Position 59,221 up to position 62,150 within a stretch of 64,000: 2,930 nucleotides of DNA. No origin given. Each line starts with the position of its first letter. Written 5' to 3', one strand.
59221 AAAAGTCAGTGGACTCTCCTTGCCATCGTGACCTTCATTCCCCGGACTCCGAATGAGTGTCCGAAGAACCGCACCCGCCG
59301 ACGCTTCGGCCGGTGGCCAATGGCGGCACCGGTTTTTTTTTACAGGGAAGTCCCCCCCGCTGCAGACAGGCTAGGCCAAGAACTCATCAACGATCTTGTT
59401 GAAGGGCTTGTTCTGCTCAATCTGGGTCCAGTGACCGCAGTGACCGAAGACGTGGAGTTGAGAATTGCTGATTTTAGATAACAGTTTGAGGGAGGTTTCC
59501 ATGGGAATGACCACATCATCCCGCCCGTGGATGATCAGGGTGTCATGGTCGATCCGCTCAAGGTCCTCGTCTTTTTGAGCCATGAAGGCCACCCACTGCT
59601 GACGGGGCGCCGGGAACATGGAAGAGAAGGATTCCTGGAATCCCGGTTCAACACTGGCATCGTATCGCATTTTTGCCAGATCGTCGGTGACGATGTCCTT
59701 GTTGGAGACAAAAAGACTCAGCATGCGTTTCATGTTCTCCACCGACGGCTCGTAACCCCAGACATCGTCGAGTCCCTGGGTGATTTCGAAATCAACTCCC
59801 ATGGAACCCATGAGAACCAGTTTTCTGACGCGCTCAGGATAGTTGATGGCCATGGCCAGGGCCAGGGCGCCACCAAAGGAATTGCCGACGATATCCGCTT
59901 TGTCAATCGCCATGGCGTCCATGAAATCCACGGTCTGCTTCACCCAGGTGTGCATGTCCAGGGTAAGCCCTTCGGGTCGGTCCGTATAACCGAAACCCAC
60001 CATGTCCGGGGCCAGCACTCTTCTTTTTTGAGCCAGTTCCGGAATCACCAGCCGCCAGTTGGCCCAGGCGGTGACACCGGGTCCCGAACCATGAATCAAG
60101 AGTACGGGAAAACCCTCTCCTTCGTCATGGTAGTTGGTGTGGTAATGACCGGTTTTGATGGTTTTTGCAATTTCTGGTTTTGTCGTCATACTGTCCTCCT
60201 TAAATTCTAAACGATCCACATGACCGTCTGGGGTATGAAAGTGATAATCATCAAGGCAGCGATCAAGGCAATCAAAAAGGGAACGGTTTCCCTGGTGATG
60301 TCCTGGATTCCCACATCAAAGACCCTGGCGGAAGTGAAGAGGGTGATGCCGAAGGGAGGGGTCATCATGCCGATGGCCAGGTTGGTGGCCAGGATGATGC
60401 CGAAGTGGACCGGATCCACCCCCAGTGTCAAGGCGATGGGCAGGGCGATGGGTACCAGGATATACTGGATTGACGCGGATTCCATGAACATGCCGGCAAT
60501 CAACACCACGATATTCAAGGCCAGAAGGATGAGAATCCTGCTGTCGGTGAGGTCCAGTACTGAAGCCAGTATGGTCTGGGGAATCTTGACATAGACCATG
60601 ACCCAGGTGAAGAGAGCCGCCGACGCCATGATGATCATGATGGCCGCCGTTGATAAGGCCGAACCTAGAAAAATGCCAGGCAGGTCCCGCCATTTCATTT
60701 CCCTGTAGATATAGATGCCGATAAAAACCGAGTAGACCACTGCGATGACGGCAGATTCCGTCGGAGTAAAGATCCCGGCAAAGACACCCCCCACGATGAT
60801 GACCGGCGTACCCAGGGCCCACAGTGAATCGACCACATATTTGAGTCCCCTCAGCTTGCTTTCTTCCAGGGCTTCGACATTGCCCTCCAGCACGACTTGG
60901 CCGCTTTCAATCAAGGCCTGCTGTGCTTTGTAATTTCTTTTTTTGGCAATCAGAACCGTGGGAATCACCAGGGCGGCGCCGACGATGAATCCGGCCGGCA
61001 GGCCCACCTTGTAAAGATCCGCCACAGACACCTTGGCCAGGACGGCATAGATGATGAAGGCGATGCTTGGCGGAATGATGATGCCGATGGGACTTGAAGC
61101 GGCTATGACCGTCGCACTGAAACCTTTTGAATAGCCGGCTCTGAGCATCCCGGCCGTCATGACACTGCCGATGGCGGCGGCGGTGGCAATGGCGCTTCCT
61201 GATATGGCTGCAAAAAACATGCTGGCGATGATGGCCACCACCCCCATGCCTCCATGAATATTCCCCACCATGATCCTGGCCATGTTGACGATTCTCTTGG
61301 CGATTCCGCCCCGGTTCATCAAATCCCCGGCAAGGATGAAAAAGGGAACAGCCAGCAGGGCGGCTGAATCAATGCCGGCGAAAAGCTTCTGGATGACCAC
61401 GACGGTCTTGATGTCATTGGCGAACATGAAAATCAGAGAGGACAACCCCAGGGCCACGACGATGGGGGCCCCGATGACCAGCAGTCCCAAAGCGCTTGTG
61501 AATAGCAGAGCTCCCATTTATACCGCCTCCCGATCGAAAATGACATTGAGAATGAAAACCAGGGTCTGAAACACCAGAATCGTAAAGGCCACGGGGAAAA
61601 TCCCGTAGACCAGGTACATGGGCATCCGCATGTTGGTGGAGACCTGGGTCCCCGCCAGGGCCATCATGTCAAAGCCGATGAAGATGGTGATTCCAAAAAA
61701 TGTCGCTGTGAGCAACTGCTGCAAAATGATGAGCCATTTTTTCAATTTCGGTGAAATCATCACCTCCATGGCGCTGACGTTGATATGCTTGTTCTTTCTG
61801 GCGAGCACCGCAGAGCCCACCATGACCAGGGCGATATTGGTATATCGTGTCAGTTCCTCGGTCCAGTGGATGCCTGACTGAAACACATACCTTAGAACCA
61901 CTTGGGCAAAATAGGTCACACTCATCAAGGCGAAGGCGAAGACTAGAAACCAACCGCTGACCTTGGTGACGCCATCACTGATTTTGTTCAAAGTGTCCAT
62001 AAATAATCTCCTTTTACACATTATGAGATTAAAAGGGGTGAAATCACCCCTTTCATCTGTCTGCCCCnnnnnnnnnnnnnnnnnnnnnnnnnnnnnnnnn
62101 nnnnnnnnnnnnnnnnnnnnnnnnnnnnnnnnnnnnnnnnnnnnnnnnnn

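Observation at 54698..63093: Meta-cleavage 'lower pathway' with a TRAP importer but no ring-cleaving dioxygenase, in an anaerobe-type genome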

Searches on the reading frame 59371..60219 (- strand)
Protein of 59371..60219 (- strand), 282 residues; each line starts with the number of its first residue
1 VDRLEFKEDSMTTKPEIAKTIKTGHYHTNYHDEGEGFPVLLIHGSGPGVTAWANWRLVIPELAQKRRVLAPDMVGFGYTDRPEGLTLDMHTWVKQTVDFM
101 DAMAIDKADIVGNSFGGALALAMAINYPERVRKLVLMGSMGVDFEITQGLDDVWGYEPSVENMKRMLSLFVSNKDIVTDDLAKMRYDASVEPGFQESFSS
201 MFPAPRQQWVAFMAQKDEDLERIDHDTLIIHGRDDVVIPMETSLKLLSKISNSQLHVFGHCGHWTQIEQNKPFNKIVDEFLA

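Call 3: search_protein_families(library=ncbifam, proteins=[window:59371-60219:-])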
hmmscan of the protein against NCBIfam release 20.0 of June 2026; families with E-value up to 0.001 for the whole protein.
window:59371-60219:- (282 aa): 39 families (the best 25 are shown)
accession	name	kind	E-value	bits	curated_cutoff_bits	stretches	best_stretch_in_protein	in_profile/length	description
NF045632.1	hydroxlase_HsaD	equivalog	1.3e-58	198.3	400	1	16-281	12-288/290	4,5:9,10-diseco-3-hydroxy-5,9,17-trioxoandrosta-1(10),2-diene-4-oate hydrolase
TIGR03343.1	biphenyl_bphD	equivalog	2.1e-48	164.9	462.15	1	25-281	19-280/282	2-hydroxy-6-oxo-6-phenylhexa-2,4-dienoate hydrolase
NF011457.0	PRK14875.1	equivalog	8e-36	123.8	307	1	19-281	113-369/372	acetoin dehydrogenase dihydrolipoyllysine-residue acetyltransferase subunit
NF050089.1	i_nPHAscl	equivalog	7.4e-26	90.9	300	2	30-142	11-120/288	intracellular short-chain-length polyhydroxyalkanoate depolymerase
NF051488.1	bifunc_PcaDC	exception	3.1e-25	89.1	390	2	37-139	12-111/375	bifunctional 3-oxoadipate enol-lactonase/4-carboxymuconolactone decarboxylase PcaDC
TIGR01250.1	pro_imino_pep_2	subfamily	1.7e-23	83.6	167.65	2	21-140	10-130/288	proline iminopeptidase-family hydrolase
TIGR02427.1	protocat_pcaD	equivalog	5.6e-23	81.6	255.85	2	36-138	12-111/251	3-oxoadipate enol-lactonase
NF002938.0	PRK03592.1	equivalog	9.1e-22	77.7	241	1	18-140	12-130/298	haloalkane dehalogenase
TIGR03611.1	RutD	equivalog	1.5e-20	73.7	238.5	2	215-282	189-256/258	pyrimidine utilization protein D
NF051487.1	bifunc_PcaCD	exception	4.2e-19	68.9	430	2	28-138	162-270/413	bifunctional 4-carboxymuconolactone decarboxylase/3-oxoadipate enol-lactonase PcaCD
TIGR03056.1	bchO_mg_che_rel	equivalog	1.5e-17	63.5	172.55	1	17-147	7-136/278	alpha/beta fold hydrolase BchO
NF045945.1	ProImpepLactob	equivalog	3.6e-17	62.8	400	2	26-139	13-131/293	proline iminopeptidase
NF002873.0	PRK03204.1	equivalog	1.6e-16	60.5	466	1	27-137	25-132/286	haloalkane dehalogenase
TIGR03695.1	menH_SHCHC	equivalog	2.1e-16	60.2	208.55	1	51-139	14-104/252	2-succinyl-6-hydroxy-2,4-cyclohexadiene-1-carboxylate synthase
NF045948.1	ProImpepThrmp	equivalog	3.9e-16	59.3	500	2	26-139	15-128/291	proline iminopeptidase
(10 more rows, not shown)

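Call 4: search_protein_families(library=pfam, proteins=[window:59371-60219:-])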
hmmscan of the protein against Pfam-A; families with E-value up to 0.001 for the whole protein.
window:59371-60219:- (282 aa): 5 families
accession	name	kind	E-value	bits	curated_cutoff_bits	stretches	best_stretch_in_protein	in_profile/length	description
PF00561.26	Abhydrolase_1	-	2.8e-32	112.8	25.8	1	38-268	2-243/245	alpha/beta hydrolase fold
PF12697.13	Abhydrolase_6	-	2.8e-19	71.1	26.3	1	39-274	1-215/217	Alpha/beta hydrolase family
PF12146.15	Hydrolase_4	-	1.7e-13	50.9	27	1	64-269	30-238/239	Serine aminopeptidase, S33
PF00326.27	Peptidase_S9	-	2.2e-05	24.5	22.6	0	221-272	139-196/213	Prolyl oligopeptidase family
PF08386.16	Abhydrolase_4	-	0.00072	20.1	21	0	218-281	28-91/103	TAP-like protein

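Call 10: find_related_loci(query=window:59371-60219:-, collection=genome_contigs, flank=10000)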
Query window:59371-60219:- (282 aa) in genome_contigs; peptide patterns used: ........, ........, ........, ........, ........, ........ (x = any residue, [..] = any of these).
82 stretches matched a pattern; 69 encode a relative of the query (tblastn E <= 1e-3); 69 distinct loci.
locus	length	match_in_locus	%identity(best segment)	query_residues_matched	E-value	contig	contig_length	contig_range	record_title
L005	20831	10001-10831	87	6-282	4e-171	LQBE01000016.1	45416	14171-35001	MAG: delta proteobacterium ML8_F1 contig_167, whole genome shotgun sequence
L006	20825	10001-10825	80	7-281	1e-155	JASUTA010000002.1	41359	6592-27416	MAG: Clostridiales bacterium isolate DJKA99_ANT-F21_bin.21 scaffold_191, whole genome shotgun sequence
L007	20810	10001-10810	72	13-282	2e-140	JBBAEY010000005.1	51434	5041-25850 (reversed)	MAG: Tissierellaceae bacterium isolate SO_2017_LW2_26 scaffold_1482_c1_LW138R_2017, whole genome shotgun sequence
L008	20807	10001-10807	73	14-282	1e-139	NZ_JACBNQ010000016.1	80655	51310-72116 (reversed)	Sedimentibacter hydroxybenzoicus DSM 7310 contig16, whole genome shotgun sequence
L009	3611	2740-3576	68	4-281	2e-135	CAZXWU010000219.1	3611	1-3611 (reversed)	MAG TPA_asm: uncultured Tissierella sp. isolate SRP294416_co2_71 genome assembly, contig: NODE_55114_length_3611_cov_2.6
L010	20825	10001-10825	63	8-282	8e-125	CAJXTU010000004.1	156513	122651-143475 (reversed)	MAG TPA_asm: uncultured Cycloclasticus sp. isolate SRR3933198_bin.5_MetaBAT_v2.12.1_MAG genome assembly, contig: NODE_28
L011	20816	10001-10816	64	14-281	6e-125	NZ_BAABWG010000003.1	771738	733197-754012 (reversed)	Hydrogenophaga sp. 5NK40-0174 sequence03, whole genome shotgun sequence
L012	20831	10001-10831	60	6-282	2e-122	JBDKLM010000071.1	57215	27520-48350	MAG: Pseudomonadota bacterium isolate hugercreek_2019_sw_WHONDRS-S19S_0044_B_bin.118 scaffold_556209, whole genome shotg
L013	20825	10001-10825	61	8-282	9e-122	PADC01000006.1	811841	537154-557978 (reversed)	MAG: Cycloclasticus sp. isolate NAT157 MHASMcontig_929501, whole genome shotgun sequence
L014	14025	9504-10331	62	7-282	6e-122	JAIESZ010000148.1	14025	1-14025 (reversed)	MAG: Burkholderiaceae bacterium isolate co.spades.METABAT.2.5kb_140 c_000000432666, whole genome shotgun sequence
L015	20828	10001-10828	62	7-282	3e-121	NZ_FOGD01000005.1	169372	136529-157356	Giesbergeria anulus strain ATCC 35958, whole genome shotgun sequence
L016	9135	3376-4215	62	3-282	4e-120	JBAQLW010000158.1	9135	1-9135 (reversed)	MAG: Rectinemataceae bacterium isolate MFD12106_ilm_asm_bin9 k127_23938, whole genome shotgun sequence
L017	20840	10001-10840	62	6-281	3e-120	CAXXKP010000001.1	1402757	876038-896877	MAG: Sphaerochaetaceae bacterium isolate 97855f4f-21ab-4eab-b950-d14ecb44ab4f genome assembly, contig: contig_1, whole g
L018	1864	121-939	62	9-281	1e-128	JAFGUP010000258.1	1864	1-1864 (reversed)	MAG: Sphaerochaetaceae bacterium isolate ZodW_maxbin.202 k87_12671931, whole genome shotgun sequence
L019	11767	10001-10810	63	13-282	9e-120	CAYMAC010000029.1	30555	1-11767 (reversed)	MAG TPA_asm: uncultured Simplicispira sp. isolate SRP290908_co2_181 genome assembly, contig: NODE_1825_length_30555_cov_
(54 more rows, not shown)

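Call 12: search_solved_structures(query=window:59371-60219:-, max_evalue=1e-20, show_alignments=2)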
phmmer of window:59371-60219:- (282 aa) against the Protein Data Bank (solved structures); distinct sequences matched with E-value up to 1e-20: 23.
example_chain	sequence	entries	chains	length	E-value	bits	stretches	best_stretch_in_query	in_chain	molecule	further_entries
2d0d_A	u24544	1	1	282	4.1e-109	367.5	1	16-281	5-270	2-hydroxy-6-oxo-7-methylocta-2,4-dienoate hydrolase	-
1iun_A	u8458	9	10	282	2e-108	365.2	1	16-281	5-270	meta-Cleavage product hydrolase | 2-hydroxy-6-oxo-7-methylocta-2,4-dienoate hydrolase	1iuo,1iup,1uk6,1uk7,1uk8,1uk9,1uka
4i3f_A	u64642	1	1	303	5.8e-57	196.4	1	19-279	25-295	serine hydrolase CCSP0084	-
1j1i_A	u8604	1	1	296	1.8e-45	158.7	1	16-280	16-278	meta cleavage compound hydrolase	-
2og1_A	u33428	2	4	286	1.2e-41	146.2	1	25-281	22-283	2-hydroxy-6-oxo-6-phenylhexa-2,4-dienoate hydrolase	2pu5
2puh_A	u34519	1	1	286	3.1e-41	144.8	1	25-281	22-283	2-hydroxy-6-oxo-6-phenylhexa-2,4-dienoate hydrolase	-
2rht_A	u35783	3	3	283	3.2e-41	144.7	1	25-281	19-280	2-hydroxy-6-oxo-6-phenylhexa-2,4-dienoate hydrolase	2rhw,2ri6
1c4x_A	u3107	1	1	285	6.9e-41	143.7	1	36-270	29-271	PROTEIN (2-HYDROXY-6-OXO-6-PHENYLHEXA-2,4-DIENOATE HYDROLASE)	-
3v1k_A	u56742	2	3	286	1.5e-40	142.5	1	25-281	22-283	2-hydroxy-6-oxo-6-phenylhexa-2,4-dienoate hydrolase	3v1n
3v1l_A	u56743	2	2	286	4e-40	141.1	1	25-281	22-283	2-hydroxy-6-oxo-6-phenylhexa-2,4-dienoate hydrolase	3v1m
2pu7_A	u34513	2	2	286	7.6e-40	140.2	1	25-281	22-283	2-hydroxy-6-oxo-6-phenylhexa-2,4-dienoate hydrolase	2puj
9ijk_A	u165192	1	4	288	1.1e-38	136.4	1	22-282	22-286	2-hydroxy-6-oxononadienedioate/2-hydroxy-6-oxononatrienedioate hydrolase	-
1u2e_A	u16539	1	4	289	1.1e-38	136.4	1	22-282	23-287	2-hydroxy-6-ketonona-2,4-dienedioic acid hydrolase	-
7zjt_A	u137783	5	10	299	2.1e-38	135.5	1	21-281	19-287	4,5:9,10-diseco-3-hydroxy-5,9,17-trioxoandrosta-1(10),2-diene-4-oate hydrolase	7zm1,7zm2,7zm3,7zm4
5jzb_A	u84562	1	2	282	2.3e-38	135.4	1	23-281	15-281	4,5:9,10-diseco-3-hydroxy-5,9,17-trioxoandrosta-1(10),2-diene-4-oate hydrolase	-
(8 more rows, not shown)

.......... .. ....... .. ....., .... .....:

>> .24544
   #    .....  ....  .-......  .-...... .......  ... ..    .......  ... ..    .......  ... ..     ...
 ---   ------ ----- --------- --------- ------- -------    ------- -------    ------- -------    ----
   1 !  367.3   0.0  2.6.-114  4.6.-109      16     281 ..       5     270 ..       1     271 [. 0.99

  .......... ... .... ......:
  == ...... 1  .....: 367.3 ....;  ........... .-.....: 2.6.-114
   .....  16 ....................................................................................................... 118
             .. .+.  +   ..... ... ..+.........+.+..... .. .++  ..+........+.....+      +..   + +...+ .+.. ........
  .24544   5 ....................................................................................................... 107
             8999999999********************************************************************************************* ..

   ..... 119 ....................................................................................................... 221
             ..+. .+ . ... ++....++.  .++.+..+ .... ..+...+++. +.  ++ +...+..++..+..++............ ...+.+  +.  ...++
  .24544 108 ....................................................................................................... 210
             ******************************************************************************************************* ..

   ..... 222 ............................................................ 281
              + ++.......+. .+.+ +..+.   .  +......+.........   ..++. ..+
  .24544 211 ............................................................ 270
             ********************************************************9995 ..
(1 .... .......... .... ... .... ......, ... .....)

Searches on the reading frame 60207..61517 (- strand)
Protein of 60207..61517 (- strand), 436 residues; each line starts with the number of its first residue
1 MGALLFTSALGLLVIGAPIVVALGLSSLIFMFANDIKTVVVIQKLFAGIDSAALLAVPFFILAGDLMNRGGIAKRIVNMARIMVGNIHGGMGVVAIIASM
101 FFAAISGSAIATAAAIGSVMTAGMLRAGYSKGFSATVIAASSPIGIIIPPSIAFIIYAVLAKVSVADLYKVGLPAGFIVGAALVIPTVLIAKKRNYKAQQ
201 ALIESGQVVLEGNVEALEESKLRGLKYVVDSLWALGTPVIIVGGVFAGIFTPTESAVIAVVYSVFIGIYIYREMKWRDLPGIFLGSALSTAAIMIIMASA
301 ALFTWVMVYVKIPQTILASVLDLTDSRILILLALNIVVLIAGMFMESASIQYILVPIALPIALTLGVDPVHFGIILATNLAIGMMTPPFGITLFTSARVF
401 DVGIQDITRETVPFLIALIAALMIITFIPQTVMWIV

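Call 3: search_protein_families(library=ncbifam, proteins=[window:60207-61517:-])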
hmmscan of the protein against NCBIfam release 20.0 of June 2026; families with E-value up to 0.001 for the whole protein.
window:60207-61517:- (436 aa): 3 families
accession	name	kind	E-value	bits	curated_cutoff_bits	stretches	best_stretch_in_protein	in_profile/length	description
TIGR00786.1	dctM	subfamily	1.8e-120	402.4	268.45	1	16-435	1-404/405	TRAP transporter large permease subunit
NF011634.1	PRK15060.1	equivalog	6.1e-71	239.7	800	1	5-433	6-418/425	2,3-diketo-L-gulonate TRAP transporter large permease YiaN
TIGR02123.1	TRAP_fused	subfamily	5.8e-18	64.9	320.65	1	46-428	160-529/615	TRAP transporter fused permease subunit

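Call 4: search_protein_families(library=pfam, proteins=[window:60207-61517:-])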
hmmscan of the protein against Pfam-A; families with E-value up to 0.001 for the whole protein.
window:60207-61517:- (436 aa): 2 families
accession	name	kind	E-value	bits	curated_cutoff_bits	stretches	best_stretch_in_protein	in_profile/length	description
PF06808.19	DctM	-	1e-110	370.9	23.8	1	8-430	3-412/413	Tripartite ATP-independent periplasmic transporter, DctM component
PF03600.22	CitMHS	-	0.00032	20.3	31.9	0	16-262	10-230/336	Citrate transporter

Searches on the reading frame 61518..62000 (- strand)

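Call 3: search_protein_families(library=ncbifam, proteins=[window:61518-62000:-])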
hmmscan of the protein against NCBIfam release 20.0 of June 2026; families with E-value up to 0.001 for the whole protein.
window:61518-62000:- (160 aa): 1 family
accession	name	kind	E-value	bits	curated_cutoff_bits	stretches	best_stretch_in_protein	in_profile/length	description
NF007374.1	PRK09877.1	equivalog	1e-07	32.4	260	1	18-142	8-133/157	2,3-diketo-L-gulonate TRAP transporter small permease YiaM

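Call 4: search_protein_families(library=pfam, proteins=[window:61518-62000:-])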
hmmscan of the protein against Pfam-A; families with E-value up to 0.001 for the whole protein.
window:61518-62000:- (160 aa): 1 family
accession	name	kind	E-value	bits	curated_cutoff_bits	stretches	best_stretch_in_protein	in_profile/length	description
PF04290.18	DctQ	-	5.5e-27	94.7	28.3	1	26-154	1-130/132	Tripartite ATP-independent periplasmic transporters, DctQ component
